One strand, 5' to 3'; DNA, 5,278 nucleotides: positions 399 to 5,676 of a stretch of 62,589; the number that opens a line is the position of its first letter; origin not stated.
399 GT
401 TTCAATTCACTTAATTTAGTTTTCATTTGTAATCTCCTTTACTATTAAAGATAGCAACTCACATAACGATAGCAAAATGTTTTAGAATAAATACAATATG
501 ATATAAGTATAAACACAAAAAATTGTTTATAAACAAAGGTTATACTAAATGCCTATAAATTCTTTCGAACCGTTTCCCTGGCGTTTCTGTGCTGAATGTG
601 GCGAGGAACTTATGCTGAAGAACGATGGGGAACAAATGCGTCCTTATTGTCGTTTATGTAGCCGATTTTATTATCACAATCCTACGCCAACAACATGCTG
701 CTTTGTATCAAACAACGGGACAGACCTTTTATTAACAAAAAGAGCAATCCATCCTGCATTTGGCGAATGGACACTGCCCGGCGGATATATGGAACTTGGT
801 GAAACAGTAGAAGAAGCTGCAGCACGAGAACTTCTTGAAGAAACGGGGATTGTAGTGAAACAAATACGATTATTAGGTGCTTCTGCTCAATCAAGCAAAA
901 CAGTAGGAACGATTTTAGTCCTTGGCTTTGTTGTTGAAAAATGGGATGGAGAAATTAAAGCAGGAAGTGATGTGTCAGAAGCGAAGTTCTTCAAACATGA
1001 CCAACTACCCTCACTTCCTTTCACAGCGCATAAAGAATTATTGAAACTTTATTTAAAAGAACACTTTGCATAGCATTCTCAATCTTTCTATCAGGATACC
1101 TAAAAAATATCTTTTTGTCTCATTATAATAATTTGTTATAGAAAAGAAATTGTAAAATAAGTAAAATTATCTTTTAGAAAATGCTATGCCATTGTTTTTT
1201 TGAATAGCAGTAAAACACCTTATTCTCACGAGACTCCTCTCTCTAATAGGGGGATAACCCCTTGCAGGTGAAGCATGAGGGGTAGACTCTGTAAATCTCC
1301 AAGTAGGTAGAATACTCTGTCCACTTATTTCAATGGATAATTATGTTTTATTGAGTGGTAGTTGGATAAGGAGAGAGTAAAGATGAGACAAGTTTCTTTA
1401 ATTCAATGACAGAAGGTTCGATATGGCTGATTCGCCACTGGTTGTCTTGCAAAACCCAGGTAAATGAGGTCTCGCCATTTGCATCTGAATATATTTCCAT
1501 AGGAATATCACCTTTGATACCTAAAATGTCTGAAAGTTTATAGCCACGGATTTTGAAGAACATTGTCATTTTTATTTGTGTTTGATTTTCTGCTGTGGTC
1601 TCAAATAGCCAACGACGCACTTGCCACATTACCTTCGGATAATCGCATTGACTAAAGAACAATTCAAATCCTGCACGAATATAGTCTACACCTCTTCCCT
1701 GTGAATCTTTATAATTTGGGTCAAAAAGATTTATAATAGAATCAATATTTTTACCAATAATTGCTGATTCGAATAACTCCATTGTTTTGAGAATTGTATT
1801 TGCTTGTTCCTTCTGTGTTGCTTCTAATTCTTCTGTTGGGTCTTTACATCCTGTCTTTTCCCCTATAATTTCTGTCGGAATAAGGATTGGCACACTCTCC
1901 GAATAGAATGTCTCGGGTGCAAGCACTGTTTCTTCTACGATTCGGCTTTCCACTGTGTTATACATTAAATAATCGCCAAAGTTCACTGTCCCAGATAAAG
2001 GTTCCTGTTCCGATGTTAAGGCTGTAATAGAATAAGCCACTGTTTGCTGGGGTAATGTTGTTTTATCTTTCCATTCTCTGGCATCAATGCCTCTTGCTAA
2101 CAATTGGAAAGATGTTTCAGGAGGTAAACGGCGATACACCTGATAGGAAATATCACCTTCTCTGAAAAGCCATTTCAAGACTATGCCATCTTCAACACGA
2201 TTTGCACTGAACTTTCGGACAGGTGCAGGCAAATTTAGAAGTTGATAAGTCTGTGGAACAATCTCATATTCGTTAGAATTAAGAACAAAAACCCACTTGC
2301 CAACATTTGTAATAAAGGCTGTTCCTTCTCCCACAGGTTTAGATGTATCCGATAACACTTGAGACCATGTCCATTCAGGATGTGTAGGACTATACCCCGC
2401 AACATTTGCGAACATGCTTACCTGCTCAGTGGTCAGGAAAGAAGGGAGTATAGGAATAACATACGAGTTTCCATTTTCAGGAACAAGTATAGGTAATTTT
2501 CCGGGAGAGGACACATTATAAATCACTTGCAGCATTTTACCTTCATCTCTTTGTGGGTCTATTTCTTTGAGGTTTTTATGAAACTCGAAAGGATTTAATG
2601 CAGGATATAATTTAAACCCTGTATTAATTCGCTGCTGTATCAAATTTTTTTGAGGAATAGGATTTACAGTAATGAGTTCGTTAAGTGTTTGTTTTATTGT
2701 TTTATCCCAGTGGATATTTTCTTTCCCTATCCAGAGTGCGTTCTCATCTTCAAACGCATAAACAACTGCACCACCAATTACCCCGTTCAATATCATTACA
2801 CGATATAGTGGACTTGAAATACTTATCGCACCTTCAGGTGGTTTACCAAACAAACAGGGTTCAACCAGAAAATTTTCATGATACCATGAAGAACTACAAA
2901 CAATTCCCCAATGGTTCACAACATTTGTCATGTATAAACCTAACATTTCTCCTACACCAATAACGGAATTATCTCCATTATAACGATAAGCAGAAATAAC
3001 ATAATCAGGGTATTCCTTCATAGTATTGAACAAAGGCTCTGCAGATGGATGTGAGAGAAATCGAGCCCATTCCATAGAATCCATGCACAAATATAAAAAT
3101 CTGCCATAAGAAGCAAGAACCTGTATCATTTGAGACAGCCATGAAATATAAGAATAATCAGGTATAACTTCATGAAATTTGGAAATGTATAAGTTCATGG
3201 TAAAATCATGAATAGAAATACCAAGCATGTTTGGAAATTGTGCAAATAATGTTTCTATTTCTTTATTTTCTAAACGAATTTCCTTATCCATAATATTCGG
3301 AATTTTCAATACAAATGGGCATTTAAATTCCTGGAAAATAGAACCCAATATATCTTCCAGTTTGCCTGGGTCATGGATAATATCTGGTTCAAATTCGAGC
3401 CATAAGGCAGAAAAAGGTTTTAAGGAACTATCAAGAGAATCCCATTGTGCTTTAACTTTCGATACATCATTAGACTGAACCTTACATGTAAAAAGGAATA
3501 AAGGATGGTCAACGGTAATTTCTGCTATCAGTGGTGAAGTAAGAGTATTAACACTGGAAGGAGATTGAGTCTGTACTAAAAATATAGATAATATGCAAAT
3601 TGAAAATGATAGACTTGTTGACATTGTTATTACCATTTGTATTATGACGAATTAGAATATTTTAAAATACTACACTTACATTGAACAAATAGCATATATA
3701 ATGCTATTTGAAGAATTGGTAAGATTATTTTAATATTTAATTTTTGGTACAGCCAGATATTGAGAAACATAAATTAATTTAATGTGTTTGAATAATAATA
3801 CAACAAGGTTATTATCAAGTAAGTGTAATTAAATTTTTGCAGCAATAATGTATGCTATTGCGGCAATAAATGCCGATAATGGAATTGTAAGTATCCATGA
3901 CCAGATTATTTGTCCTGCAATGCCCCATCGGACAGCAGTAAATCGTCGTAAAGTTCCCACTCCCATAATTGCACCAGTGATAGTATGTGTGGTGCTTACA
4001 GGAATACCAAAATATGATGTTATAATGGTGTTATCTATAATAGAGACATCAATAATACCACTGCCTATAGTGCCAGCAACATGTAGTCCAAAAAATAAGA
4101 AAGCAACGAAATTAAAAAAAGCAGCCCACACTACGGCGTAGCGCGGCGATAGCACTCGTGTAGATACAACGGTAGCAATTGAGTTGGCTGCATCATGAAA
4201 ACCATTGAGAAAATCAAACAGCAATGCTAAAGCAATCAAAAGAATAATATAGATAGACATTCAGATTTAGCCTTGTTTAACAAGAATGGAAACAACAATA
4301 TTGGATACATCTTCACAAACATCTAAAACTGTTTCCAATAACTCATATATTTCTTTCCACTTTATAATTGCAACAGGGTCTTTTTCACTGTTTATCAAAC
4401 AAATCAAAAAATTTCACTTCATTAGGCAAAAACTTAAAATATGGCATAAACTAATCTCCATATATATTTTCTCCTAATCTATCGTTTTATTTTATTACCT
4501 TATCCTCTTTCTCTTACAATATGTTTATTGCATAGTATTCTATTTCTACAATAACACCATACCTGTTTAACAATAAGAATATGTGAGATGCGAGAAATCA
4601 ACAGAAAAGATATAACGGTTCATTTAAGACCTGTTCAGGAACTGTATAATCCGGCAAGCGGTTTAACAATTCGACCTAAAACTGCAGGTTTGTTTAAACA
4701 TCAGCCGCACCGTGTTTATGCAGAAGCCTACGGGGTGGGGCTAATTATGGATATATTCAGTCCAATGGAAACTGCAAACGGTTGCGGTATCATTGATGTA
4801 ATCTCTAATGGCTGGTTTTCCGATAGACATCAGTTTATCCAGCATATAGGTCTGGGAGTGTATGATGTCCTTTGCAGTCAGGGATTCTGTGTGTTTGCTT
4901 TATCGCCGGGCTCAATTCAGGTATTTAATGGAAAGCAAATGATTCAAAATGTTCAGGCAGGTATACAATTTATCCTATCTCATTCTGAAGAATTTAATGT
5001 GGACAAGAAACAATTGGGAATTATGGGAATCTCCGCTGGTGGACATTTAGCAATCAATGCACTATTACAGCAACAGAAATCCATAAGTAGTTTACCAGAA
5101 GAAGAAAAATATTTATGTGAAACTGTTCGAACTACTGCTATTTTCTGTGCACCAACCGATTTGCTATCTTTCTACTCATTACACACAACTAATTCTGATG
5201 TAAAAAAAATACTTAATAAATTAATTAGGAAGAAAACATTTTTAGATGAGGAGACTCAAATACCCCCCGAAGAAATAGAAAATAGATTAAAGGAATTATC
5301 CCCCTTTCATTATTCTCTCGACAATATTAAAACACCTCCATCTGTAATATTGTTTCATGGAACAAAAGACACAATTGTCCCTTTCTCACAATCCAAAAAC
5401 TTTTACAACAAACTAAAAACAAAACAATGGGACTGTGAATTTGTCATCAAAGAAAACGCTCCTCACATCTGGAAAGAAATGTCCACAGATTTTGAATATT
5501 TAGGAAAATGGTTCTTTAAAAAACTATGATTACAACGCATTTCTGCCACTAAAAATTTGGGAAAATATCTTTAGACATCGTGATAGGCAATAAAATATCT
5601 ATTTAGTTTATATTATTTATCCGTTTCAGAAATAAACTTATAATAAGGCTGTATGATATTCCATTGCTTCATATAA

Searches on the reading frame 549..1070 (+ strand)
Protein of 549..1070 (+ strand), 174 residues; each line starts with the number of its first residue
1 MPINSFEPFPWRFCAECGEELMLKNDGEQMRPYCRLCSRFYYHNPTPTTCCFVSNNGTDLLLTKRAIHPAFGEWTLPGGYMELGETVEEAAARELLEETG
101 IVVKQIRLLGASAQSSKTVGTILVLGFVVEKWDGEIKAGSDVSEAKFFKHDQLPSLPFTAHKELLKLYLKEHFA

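Call 8: search_protein_families(library=ncbifam, proteins=[window:549-1070:+], max_evalue=1)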
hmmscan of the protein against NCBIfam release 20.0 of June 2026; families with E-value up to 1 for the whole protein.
window:549-1070:+ (174 aa): 29 families (the best 25 are shown)
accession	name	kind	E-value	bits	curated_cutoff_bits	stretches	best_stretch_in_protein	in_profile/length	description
NF001299.0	PRK00241.1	equivalog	2.4e-22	79.7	158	1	12-158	103-243/263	NAD(+) diphosphatase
NF008044.0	PRK10776.1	equivalog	4.2e-13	49.3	148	1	53-155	11-112/130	8-oxo-dGTP diphosphatase MutT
NF006530.0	PRK08999.1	equivalog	1.1e-12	47.7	245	1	54-158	14-117/315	Nudix family hydrolase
TIGR00586.1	mutt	equivalog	2.5e-11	43.7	97.9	1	52-147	11-105/129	8-oxo-dGTP diphosphatase MutT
TIGR02705.1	nudix_YtkD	equivalog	4.7e-09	36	154.4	1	51-111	28-84/156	RNA deprotection pyrophosphohydrolase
NF041652.1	Nud_hyd_Dein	equivalog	5.1e-09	36.5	200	1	55-156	22-130/152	Nudix hydrolase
NF003785.0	PRK05379.1-1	equivalog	2.3e-08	33.6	418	1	52-109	209-265/347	bifunctional nicotinamide-nucleotide adenylyltransferase/Nudix hydroxylase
NF003787.0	PRK05379.1-4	equivalog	9e-08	31.5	449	1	24-109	186-270/346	bifunctional nicotinamide-nucleotide adenylyltransferase/Nudix hydroxylase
NF003788.0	PRK05379.1-5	equivalog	1.5e-07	31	354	1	45-108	211-274/351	bifunctional nicotinamide-nucleotide adenylyltransferase/Nudix hydroxylase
NF052459.1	OxoGTPPhMutT1Mycb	equivalog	1.6e-07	30.7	475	1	68-171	25-128/292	8-oxo-(d)GTP phosphatase MutT1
NF003786.0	PRK05379.1-2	equivalog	2.3e-07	30.3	397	1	45-111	216-282/354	bifunctional nicotinamide-nucleotide adenylyltransferase/Nudix hydroxylase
NF007834.0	PRK10546.1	equivalog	3.7e-07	30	156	1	59-139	16-96/135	pyrimidine (deoxy)nucleoside triphosphate diphosphatase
NF003791.0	PRK05379.2-3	equivalog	4.2e-07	29.5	409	1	44-111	199-266/340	bifunctional nicotinamide-nucleotide adenylyltransferase/Nudix hydroxylase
NF050029.2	TransRepNtr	equivalog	1.9e-06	27.6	400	1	53-118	31-101/245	ADPR responsive transcriptional repressor NtrR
NF006961.0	PRK09438.1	equivalog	3.1e-06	26.7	103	1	55-108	17-70/151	dihydroneopterin triphosphate diphosphatase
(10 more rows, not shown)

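Call 99: search_protein_families(library=padloc, alignment_id=A6, max_evalue=1e-8)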
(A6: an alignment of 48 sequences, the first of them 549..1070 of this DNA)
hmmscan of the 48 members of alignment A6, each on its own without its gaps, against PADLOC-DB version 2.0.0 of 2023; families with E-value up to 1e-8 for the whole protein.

A. member 1, window:549-1070:+ (174 aa): 1 family
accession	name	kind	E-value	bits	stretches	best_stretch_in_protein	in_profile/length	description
PDLC04899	PDC-S07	-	1.1e-12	45.7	1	53-160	13-119/135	-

B. families by the number of members that match (of 48 scanned): 62 families (the first 25 are shown)
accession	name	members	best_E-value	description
PDLC03350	MTase_II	2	2.4e-138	Type II methyltransferase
PDLC03353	MTase_II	2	1.4e-73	Type II methyltransferase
PDLC03283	MTase_II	2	2.3e-38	Type II methyltransferase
PDLC03371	MTase_II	2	6.9e-37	Type II methyltransferase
PDLC03387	MTase_II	2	3.6e-34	Type II methyltransferase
PDLC03299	MTase_II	2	1e-31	Type II methyltransferase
PDLC03380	MTase_II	2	2.4e-28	Type II methyltransferase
PDLC03320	MTase_II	2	1.6e-21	Type II methyltransferase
PDLC03714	oMTase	2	1.3e-17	orphan methyltransferase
PDLC03339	MTase_II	2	8.8e-16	Type II methyltransferase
PDLC03325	MTase_II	2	1.1e-13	Type II methyltransferase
PDLC04134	mad2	2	4.7e-11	mads_2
PDLC01995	RtcR_PspF2--CARF_AAA_HTH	1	2.1e-112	-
PDLC03322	MTase_II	1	2.5e-105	Type II methyltransferase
PDLC03575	REase_II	1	4e-88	Type II restriction enzyme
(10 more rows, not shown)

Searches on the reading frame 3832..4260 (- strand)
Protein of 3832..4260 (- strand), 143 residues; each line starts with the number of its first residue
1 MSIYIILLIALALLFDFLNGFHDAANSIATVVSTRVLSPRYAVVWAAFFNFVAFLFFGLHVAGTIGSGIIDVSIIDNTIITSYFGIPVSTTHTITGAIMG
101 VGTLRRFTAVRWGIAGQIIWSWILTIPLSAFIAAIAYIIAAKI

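Call 5: search_protein_families(library=pfam, proteins=[window:3832-4260:-], max_evalue=0.01)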
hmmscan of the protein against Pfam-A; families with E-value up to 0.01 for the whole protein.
window:3832-4260:- (143 aa): 1 family
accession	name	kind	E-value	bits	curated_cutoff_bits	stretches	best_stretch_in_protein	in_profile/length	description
PF01384.25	PHO4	-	6.2e-38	131.1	33.7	2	79-133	295-350/350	Phosphate transporter family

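Call 6: search_protein_families(library=padloc, proteins=[window:3832-4260:-], max_evalue=0.01)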
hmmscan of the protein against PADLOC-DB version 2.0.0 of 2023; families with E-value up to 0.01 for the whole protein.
window:3832-4260:- (143 aa): 0 families

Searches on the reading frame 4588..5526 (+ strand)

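Call 5: search_protein_families(library=pfam, proteins=[window:4588-5526:+], max_evalue=0.01)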
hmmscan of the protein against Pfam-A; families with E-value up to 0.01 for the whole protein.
window:4588-5526:+ (313 aa): 9 families
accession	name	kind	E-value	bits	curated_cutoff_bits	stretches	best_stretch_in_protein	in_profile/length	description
PF20434.5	BD-FAE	-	8.5e-27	94.5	26.8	1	54-276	1-215/215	BD-FAE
PF00326.27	Peptidase_S9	-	2.9e-13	50.2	22.6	2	230-297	125-191/213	Prolyl oligopeptidase family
PF07859.19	Abhydrolase_3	-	4.6e-08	33.5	25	1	119-295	49-208/210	alpha/beta hydrolase fold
PF12740.14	PETase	-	6.2e-08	32.8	28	1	32-163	21-147/263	PET hydrolase-like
PF12146.15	Hydrolase_4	-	1.6e-06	28.1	27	1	245-293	188-232/239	Serine aminopeptidase, S33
PF02230.22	Abhydrolase_2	-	6.1e-06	26.7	23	1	252-298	158-205/217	Phospholipase/Carboxylesterase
PF01738.24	DLH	-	2.6e-05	24.3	21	0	245-301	140-194/217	Dienelactone hydrolase family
PF03959.19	FSH1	-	0.0025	17.9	21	1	120-279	83-189/211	Serine hydrolase (FSH1)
PF00450.28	Peptidase_S10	-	0.0037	17.1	21.9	1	72-280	176-364/420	Serine carboxypeptidase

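Call 6: search_protein_families(library=padloc, proteins=[window:4588-5526:+], max_evalue=0.01)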
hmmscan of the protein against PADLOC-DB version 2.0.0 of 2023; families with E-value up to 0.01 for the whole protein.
window:4588-5526:+ (313 aa): 0 families
